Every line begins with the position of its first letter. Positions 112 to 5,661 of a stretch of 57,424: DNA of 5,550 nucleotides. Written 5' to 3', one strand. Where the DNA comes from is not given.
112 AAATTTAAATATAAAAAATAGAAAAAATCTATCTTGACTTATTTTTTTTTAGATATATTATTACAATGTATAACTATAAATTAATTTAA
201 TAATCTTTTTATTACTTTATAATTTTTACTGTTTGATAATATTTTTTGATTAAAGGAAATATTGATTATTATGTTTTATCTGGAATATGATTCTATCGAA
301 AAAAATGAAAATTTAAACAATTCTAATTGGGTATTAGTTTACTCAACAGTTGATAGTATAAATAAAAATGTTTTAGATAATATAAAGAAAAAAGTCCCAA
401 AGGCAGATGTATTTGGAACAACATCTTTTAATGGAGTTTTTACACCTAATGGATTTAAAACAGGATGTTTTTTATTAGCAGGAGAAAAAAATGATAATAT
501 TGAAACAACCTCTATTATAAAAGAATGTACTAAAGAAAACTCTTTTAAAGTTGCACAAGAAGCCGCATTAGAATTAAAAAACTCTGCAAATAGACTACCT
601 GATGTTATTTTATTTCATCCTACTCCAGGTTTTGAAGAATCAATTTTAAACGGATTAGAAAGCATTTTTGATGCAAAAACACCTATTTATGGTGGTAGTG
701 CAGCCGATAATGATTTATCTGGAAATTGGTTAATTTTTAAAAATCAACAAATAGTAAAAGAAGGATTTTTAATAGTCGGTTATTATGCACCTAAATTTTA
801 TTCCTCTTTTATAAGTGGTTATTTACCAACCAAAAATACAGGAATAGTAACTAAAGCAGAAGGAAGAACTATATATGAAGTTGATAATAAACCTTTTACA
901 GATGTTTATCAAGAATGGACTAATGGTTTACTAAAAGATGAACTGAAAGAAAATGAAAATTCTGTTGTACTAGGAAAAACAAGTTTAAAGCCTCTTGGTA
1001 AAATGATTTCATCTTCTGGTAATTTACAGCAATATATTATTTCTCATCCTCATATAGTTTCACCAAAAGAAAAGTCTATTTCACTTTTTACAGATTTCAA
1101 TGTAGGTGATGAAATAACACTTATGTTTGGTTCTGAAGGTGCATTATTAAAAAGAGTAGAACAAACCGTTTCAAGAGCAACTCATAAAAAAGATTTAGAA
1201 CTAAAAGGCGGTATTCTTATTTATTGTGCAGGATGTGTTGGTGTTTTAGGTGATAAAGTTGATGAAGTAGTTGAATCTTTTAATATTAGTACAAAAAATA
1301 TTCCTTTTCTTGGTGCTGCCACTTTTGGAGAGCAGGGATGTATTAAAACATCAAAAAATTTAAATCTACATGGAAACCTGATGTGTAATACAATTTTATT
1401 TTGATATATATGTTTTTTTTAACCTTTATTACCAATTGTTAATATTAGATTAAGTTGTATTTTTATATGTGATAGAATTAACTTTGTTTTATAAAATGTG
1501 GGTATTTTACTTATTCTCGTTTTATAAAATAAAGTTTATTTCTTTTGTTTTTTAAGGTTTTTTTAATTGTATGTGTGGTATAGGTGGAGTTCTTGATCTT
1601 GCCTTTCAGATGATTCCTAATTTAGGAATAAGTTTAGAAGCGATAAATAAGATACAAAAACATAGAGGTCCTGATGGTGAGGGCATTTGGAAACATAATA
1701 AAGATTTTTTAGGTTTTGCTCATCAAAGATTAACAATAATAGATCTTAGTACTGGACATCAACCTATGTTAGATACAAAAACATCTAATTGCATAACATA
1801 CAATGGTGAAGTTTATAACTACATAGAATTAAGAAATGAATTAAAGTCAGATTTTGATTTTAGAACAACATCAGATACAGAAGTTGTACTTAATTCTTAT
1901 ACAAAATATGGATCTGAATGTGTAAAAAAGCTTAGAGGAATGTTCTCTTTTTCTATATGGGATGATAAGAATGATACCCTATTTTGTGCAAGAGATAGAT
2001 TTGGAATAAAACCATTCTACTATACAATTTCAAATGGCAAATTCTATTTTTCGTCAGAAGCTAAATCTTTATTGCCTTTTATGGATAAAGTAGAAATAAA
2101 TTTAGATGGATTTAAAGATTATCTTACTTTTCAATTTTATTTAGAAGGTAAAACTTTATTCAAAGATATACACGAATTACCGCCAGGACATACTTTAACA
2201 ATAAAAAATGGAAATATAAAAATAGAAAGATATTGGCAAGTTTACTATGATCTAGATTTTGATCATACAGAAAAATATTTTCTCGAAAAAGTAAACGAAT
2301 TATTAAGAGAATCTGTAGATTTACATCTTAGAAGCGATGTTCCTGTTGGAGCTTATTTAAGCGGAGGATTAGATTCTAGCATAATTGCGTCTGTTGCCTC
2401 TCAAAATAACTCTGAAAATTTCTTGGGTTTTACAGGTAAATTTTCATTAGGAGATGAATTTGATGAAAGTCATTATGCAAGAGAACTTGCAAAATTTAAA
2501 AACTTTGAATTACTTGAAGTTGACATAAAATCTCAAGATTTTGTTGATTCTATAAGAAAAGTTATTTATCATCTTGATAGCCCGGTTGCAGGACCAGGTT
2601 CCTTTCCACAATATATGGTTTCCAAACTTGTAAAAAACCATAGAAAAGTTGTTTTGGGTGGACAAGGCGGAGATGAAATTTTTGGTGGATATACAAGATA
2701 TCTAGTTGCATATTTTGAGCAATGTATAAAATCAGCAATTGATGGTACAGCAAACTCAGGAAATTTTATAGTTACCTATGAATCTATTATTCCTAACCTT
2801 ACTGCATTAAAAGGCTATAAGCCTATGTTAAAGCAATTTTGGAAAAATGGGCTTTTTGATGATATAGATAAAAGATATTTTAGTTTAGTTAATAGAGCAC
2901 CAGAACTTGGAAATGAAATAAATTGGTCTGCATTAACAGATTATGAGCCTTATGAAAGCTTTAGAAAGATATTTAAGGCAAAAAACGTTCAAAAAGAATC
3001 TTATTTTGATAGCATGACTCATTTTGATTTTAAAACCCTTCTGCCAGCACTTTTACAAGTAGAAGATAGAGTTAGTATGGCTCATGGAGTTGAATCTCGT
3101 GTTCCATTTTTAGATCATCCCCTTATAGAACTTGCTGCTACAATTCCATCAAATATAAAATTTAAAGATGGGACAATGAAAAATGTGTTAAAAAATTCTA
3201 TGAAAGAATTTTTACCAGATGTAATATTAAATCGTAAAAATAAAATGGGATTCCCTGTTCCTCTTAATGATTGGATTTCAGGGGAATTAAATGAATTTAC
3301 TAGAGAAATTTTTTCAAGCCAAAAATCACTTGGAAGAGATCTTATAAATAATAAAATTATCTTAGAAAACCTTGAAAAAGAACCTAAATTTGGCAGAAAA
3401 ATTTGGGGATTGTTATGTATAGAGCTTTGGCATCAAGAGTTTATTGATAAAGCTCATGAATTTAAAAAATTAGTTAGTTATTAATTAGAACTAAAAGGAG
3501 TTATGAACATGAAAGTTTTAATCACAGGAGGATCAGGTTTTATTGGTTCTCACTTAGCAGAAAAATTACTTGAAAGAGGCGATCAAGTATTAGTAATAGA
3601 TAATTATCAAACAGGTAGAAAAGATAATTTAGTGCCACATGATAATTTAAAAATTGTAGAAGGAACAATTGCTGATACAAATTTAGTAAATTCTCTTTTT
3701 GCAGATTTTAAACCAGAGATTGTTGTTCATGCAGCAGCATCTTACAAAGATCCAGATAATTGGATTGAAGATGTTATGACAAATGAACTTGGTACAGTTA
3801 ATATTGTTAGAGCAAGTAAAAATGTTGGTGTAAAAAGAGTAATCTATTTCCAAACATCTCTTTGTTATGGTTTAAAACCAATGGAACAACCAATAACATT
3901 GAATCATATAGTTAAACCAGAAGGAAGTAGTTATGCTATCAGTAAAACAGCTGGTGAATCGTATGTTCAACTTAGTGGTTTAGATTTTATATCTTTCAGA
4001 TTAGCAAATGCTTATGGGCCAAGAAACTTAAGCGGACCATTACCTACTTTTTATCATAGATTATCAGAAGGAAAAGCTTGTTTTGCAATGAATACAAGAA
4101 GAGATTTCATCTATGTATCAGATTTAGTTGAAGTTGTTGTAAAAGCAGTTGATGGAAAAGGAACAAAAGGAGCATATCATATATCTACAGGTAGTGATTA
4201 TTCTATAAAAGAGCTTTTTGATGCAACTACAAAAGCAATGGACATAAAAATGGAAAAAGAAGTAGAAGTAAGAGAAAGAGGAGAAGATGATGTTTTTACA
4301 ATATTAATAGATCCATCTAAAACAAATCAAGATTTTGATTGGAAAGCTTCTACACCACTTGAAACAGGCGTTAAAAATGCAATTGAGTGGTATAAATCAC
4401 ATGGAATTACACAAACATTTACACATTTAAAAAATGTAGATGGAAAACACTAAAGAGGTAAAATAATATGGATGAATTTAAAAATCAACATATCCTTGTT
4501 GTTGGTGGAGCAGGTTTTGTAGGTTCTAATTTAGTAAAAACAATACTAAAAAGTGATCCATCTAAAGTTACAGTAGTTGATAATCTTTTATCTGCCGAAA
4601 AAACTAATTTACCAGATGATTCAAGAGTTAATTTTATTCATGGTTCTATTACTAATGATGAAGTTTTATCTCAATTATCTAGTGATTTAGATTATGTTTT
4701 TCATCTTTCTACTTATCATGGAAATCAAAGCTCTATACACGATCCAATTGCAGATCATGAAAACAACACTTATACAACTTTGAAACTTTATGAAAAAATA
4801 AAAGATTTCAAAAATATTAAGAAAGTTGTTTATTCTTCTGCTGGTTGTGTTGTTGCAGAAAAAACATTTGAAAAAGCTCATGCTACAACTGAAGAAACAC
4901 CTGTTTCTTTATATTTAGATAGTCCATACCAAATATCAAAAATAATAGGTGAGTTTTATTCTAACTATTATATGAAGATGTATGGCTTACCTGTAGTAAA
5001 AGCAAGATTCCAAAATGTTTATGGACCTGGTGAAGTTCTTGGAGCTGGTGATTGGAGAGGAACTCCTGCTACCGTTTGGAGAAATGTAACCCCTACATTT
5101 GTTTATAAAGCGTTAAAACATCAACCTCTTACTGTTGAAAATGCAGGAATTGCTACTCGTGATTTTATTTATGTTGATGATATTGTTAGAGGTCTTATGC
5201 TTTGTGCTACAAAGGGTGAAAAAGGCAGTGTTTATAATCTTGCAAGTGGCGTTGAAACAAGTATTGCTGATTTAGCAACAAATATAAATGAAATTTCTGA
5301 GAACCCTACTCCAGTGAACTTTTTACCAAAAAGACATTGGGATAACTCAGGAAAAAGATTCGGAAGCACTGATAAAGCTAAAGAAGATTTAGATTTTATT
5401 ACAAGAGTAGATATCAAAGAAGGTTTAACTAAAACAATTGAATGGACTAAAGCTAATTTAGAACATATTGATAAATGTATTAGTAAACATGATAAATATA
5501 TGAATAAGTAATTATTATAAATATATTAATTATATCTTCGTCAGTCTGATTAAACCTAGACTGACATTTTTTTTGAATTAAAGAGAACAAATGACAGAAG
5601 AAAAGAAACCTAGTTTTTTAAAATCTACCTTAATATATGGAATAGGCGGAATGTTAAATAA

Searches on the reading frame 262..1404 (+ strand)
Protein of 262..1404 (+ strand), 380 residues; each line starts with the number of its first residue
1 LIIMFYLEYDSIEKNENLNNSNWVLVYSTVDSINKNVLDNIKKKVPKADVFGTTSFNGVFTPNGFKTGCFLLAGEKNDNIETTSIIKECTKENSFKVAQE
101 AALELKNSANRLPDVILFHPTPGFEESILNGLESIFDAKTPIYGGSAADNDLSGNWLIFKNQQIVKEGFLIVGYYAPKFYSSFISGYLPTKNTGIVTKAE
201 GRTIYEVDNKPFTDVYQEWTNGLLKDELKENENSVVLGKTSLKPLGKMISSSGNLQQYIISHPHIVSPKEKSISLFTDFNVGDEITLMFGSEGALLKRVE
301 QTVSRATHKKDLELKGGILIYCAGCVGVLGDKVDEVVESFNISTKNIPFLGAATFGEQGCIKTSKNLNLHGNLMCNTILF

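Call 7: search_protein_families(library=pfam, proteins=[window:262-1404:+], max_evalue=0.001)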
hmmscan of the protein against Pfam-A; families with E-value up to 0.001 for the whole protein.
window:262-1404:+ (380 aa): 2 families
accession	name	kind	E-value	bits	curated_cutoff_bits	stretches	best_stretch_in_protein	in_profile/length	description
PF08495.15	FIST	-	1.4e-26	94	23.2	1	23-210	2-189/189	FIST N domain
PF10442.14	FIST_C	-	3.6e-19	69.6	28.5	1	214-359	3-130/131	FIST C domain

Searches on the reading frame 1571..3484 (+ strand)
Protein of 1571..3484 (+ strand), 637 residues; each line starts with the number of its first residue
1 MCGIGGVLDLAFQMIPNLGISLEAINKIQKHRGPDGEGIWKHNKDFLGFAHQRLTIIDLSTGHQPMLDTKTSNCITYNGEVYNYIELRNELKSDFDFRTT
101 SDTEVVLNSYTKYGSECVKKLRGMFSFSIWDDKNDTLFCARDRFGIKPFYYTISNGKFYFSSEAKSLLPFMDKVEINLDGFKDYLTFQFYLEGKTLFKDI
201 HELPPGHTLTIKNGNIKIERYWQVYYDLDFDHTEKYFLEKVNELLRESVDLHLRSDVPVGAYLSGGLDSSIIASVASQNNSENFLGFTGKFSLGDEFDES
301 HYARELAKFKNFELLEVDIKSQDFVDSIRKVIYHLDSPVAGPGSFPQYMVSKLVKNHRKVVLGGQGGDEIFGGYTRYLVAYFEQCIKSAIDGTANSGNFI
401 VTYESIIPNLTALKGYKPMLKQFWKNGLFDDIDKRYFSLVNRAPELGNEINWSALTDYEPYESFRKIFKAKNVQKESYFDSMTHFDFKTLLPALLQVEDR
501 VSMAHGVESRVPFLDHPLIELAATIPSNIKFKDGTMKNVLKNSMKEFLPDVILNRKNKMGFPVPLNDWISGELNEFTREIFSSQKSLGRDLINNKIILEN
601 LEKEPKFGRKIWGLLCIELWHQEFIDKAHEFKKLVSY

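Call 7: search_protein_families(library=pfam, proteins=[window:1571-3484:+], max_evalue=0.001)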
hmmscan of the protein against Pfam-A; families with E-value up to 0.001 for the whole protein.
window:1571-3484:+ (637 aa): 4 families
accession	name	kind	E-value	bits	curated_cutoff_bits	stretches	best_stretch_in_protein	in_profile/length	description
PF00733.27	Asn_synthase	-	3.8e-91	306.8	21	1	240-622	1-354/354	Asparagine synthase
PF13537.11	GATase_7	-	1.5e-44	151.4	25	1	51-168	1-122/123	Glutamine amidotransferase domain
PF13522.11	GATase_6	-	3.7e-39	134.1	27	1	34-163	1-130/130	Glutamine amidotransferase domain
PF12481.13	DUF3700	-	8.2e-05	22.6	27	1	115-163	123-172/228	Aluminium induced protein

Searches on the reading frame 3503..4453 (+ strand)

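Call 7: search_protein_families(library=pfam, proteins=[window:3503-4453:+], max_evalue=0.001)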
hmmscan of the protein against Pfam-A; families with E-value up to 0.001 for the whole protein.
window:3503-4453:+ (316 aa): 8 families
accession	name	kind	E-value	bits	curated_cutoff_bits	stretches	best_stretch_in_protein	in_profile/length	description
PF01370.27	Epimerase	-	5.5e-43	147.5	20.9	1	5-224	1-236/240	NAD dependent epimerase/dehydratase family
PF16363.11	GDP_Man_Dehyd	-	3e-38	132.6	27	1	6-292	1-331/332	GDP-mannose 4,6 dehydratase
PF04321.23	RmlD_sub_bind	-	1.9e-17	63.7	27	1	3-249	1-234/287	RmlD substrate binding domain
PF02719.21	Polysacc_synt_2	-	1.2e-14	54.7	20.2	1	5-257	1-259/293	Polysaccharide biosynthesis protein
PF13460.12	NAD_binding_10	-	3.6e-14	53.5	27.2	1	9-167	1-143/184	NAD(P)H-binding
PF01073.25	3Beta_HSD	-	2.1e-12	47.1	22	1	6-174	1-185/280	3-beta hydroxysteroid dehydrogenase/isomerase family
PF07993.18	NAD_binding_4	-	5.5e-09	36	20.1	0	7-29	1-23/258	Male sterility protein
PF05368.20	NmrA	-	4.7e-08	33.4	27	1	2-253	2-241/298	NmrA-like family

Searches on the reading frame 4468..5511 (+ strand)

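Call 7: search_protein_families(library=pfam, proteins=[window:4468-5511:+], max_evalue=0.001)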
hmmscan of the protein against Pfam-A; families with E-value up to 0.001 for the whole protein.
window:4468-5511:+ (347 aa): 9 families
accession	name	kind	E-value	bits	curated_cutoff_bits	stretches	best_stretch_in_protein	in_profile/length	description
PF01370.27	Epimerase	-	7.7e-44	150.3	20.9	1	9-259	1-240/240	NAD dependent epimerase/dehydratase family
PF16363.11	GDP_Man_Dehyd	-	2.2e-29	103.4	27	1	10-322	1-331/332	GDP-mannose 4,6 dehydratase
PF01073.25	3Beta_HSD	-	3.3e-13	49.7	22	1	10-189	1-186/280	3-beta hydroxysteroid dehydrogenase/isomerase family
PF02719.21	Polysacc_synt_2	-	7.8e-12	45.4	20.2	1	9-125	1-128/293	Polysaccharide biosynthesis protein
PF05368.20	NmrA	-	2.2e-06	27.9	27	1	6-131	2-113/298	NmrA-like family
PF07993.18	NAD_binding_4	-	5.5e-06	26.1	20.1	1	12-196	2-210/258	Male sterility protein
PF02254.24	TrkA_N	-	0.00019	22.2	23.8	1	11-71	2-59/116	TrkA-N domain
PF13460.12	NAD_binding_10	-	0.00019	21.8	27.2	1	13-133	1-106/184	NAD(P)H-binding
PF03435.24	Sacchrp_dh_NADP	-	0.00046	21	25.1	0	9-88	1-83/129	Saccharopine dehydrogenase NADP binding domain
